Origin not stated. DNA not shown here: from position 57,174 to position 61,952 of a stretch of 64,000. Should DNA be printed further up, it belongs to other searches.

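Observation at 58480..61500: FG-GAP protein built from >=14 near-identical 219-bp units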

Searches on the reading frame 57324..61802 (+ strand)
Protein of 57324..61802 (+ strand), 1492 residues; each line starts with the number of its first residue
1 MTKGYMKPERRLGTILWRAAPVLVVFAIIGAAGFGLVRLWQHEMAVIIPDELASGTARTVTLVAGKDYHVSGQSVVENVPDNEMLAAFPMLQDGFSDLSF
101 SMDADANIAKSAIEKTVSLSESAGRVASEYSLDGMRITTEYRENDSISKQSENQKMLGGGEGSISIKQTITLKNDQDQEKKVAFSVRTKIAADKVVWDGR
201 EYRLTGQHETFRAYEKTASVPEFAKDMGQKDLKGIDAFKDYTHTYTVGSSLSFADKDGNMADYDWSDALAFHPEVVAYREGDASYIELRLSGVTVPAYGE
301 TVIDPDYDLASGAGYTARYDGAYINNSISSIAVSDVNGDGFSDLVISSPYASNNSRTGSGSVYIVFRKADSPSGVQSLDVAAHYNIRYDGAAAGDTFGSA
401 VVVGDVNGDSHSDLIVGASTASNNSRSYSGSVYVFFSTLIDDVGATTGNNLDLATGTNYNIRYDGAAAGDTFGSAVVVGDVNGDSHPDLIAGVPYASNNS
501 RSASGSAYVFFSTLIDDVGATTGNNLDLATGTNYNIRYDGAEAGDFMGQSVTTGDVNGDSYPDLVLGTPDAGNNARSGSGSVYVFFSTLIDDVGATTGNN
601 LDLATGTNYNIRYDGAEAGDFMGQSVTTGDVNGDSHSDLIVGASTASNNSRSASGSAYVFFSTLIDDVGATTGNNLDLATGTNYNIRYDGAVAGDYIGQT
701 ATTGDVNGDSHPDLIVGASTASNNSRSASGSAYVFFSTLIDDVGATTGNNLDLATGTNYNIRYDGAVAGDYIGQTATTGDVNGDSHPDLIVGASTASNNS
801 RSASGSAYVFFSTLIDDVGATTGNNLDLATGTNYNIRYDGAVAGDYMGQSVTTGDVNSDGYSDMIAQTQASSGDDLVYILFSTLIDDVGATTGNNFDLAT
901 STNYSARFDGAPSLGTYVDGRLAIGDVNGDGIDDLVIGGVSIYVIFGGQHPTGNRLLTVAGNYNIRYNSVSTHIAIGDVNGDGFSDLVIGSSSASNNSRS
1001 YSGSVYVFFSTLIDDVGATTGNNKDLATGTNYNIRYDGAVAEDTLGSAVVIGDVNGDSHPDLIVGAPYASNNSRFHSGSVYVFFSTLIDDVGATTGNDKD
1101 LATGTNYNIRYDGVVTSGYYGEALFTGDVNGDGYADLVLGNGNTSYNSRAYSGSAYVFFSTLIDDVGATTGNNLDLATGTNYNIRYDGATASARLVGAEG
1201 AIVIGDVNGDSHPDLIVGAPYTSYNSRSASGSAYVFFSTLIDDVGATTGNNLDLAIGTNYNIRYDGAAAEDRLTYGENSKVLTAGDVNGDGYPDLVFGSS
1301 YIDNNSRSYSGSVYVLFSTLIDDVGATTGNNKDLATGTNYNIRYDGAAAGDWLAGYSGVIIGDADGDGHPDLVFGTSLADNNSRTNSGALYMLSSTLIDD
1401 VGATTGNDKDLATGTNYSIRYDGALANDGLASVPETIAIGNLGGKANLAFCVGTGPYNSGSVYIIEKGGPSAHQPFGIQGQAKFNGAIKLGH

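Call 4: search_protein_families(library=pfam, proteins=[window:57324-61802:+], max_evalue=0.01)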
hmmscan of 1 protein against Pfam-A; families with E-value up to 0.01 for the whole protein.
window:57324-61802:+ (1492 aa): 10 families
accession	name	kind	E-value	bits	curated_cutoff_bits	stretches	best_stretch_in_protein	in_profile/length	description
PF01839.29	FG-GAP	-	1.5e-111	363.5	22.1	15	329-365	3-37/37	FG-GAP repeat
PF13517.12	FG-GAP_3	-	3.1e-22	79.4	26.9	1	926-989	1-61/61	FG-GAP-like repeat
PF14312.12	FG-GAP_2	-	5e-14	52.6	23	0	391-435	12-49/49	FG-GAP repeat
PF16743.10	PliI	-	2.5e-11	43.8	27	0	1037-1070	56-83/123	Periplasmic lysozyme inhibitor of I-type lysozyme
PF21955.1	CarG-like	-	1.1e-06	29.3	28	0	331-363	5-37/144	Carbapenem resistance protein CarG-like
PF14779.12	BBS1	-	5.4e-05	23.2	27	0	388-422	6-40/254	Ciliary BBSome complex subunit 1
PF01006.25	HCV_NS4a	-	0.00035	20.6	27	0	465-487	13-35/55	Hepatitis C virus non-structural protein NS4a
PF18790.7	KfrB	-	0.00044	20.6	25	0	1254-1266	35-47/54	KfrB Domain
PF10429.15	Mtr2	-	0.0018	18.7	23.7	0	985-1036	104-155/164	Nuclear pore RNA shuttling protein Mtr2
PF12256.14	TcdB_toxin_midN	-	0.0024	17.6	24.8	0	330-352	29-51/181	Insecticide toxin TcdB middle/N-terminal region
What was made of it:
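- On FG-GAP repeat (PF01839): 363.5 bits against a cutoff of 22.1, E=1.5e-111, 15 stretches (call 4)
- On Tc toxin TcB-type propeller: TcdB_toxin_midN scores 17.6 bits, below the 24.8 cutoff, and there are no RHS/YD domains (call 4).
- Closest known: Integrin alpha-subunit beta-propeller. Different: Here there are two 8-blade modules with 15 of 16 blades carrying the Ca motif, an N-terminal anchor, a 22-residue CD-loop insert, and no thigh/calf domains (call 4).
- Checked: Pfam FG-GAP scores 363.5 bits against a cutoff of 22.1, with 15 stretches (call 4).
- Domain identity: FG-GAP at 363.5 bits with 15 stretches (call 4). The window protein has no RGL11 or other enzyme family hit (call 4).
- Tried and rejected: Tc-toxin, PL11 lyase and integrin-orthologue readings were rejected on domain content (call 4).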
